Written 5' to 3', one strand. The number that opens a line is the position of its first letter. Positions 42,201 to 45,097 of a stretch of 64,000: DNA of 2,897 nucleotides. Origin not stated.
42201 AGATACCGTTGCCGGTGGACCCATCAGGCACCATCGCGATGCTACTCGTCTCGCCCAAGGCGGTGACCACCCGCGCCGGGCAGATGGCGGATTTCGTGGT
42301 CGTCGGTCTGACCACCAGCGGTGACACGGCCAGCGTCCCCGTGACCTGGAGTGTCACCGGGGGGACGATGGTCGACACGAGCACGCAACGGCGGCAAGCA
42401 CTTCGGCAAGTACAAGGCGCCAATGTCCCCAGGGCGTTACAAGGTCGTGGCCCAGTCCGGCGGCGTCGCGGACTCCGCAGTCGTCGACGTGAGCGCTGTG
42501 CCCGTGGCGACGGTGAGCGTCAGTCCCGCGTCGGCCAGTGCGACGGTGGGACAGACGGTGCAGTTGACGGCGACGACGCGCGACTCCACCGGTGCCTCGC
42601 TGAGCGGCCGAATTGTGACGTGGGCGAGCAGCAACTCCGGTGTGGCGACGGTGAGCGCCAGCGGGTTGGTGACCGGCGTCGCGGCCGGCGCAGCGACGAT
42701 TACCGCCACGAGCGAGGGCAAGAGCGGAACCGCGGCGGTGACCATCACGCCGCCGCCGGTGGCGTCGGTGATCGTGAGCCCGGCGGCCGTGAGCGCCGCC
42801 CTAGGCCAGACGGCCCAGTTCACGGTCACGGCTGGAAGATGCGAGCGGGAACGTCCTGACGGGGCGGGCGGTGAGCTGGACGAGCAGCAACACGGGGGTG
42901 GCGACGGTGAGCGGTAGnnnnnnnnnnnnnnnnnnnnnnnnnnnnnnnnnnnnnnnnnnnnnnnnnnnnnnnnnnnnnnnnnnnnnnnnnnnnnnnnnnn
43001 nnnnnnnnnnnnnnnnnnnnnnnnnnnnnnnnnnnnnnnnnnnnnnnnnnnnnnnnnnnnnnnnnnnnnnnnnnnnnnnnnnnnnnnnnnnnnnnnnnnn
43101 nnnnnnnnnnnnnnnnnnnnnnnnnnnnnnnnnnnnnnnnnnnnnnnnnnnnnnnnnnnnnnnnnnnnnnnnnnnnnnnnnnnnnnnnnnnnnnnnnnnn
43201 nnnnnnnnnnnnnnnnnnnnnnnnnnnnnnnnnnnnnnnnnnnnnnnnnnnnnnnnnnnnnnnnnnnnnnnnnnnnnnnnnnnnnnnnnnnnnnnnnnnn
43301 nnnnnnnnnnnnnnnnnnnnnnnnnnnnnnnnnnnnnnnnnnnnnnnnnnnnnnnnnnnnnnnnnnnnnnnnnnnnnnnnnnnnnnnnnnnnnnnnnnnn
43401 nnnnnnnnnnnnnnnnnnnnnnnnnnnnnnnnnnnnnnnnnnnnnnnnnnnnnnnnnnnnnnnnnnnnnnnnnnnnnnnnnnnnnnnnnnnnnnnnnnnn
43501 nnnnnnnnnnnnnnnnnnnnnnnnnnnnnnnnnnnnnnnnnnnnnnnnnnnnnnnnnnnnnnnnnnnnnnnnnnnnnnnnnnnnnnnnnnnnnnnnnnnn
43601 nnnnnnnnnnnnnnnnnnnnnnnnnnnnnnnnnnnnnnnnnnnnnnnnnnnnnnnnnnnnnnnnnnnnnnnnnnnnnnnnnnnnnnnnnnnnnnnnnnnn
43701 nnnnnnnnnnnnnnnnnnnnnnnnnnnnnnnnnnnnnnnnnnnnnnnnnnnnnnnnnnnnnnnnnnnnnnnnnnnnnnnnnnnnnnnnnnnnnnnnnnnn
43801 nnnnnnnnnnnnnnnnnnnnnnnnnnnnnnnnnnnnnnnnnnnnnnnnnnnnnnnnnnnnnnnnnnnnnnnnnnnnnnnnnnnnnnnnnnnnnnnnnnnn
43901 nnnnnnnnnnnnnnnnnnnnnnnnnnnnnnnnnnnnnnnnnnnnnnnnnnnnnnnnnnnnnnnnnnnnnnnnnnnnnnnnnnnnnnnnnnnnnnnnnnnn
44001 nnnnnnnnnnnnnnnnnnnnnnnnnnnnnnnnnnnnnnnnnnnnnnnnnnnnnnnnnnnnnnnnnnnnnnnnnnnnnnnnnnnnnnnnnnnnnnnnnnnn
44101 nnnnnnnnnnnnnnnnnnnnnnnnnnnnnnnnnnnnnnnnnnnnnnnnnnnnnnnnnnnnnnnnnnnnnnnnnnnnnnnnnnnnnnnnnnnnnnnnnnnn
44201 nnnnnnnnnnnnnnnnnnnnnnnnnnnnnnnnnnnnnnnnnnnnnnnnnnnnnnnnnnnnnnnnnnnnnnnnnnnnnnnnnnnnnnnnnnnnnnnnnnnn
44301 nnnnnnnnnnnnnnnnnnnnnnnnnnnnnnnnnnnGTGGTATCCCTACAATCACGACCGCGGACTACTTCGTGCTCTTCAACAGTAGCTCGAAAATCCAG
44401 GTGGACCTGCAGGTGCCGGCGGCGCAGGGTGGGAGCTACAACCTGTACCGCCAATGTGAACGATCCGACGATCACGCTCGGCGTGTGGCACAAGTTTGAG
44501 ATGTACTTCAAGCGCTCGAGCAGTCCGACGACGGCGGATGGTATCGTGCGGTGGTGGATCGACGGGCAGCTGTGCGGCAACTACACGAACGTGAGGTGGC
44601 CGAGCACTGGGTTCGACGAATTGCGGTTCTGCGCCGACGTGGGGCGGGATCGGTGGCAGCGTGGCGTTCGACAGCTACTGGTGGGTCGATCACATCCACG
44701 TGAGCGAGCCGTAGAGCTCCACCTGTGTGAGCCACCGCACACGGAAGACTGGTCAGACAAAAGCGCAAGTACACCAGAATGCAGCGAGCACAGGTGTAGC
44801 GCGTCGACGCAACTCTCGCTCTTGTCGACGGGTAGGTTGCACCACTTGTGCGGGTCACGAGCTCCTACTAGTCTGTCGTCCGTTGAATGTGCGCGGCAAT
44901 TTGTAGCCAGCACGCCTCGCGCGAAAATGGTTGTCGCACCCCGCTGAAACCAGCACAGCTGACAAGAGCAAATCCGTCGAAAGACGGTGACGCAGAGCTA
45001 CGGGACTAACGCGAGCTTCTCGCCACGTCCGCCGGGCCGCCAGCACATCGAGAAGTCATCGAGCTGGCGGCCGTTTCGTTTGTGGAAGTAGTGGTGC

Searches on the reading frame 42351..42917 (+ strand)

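Call 12: search_protein_families(library=pfam, proteins=[window:42351-42917:+], max_evalue=0.01)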
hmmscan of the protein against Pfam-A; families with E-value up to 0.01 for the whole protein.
window:42351-42917:+ (188 aa): 3 families
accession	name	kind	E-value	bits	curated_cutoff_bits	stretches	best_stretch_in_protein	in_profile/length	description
PF02368.24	Big_2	-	4.9e-19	68.5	22.8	1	52-131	2-78/79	Bacterial Ig-like domain (group 2)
PF02369.22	Big_1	-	0.00045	20.7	34.9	1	54-133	3-79/93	Bacterial Ig-like domain (group 1)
PF22359.2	Big-like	-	0.0053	17.4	27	1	89-133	3-47/48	Bacterial Ig-like domain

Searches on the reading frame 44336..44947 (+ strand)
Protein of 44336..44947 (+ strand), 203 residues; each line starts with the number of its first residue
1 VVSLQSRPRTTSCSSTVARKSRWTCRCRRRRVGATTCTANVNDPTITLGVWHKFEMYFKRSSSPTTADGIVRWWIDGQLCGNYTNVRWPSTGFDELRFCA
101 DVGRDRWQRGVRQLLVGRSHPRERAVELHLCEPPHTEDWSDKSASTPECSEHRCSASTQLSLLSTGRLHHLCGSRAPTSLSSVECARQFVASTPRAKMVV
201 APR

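Call 12: search_protein_families(library=pfam, proteins=[window:44336-44947:+], max_evalue=0.01)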
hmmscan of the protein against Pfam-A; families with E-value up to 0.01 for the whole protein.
window:44336-44947:+ (203 aa): 1 family
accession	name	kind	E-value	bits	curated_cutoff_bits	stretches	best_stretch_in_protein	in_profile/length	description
PF14099.13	Polysacc_lyase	-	4.1e-05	24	29.9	1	19-86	109-177/210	Polysaccharide lyase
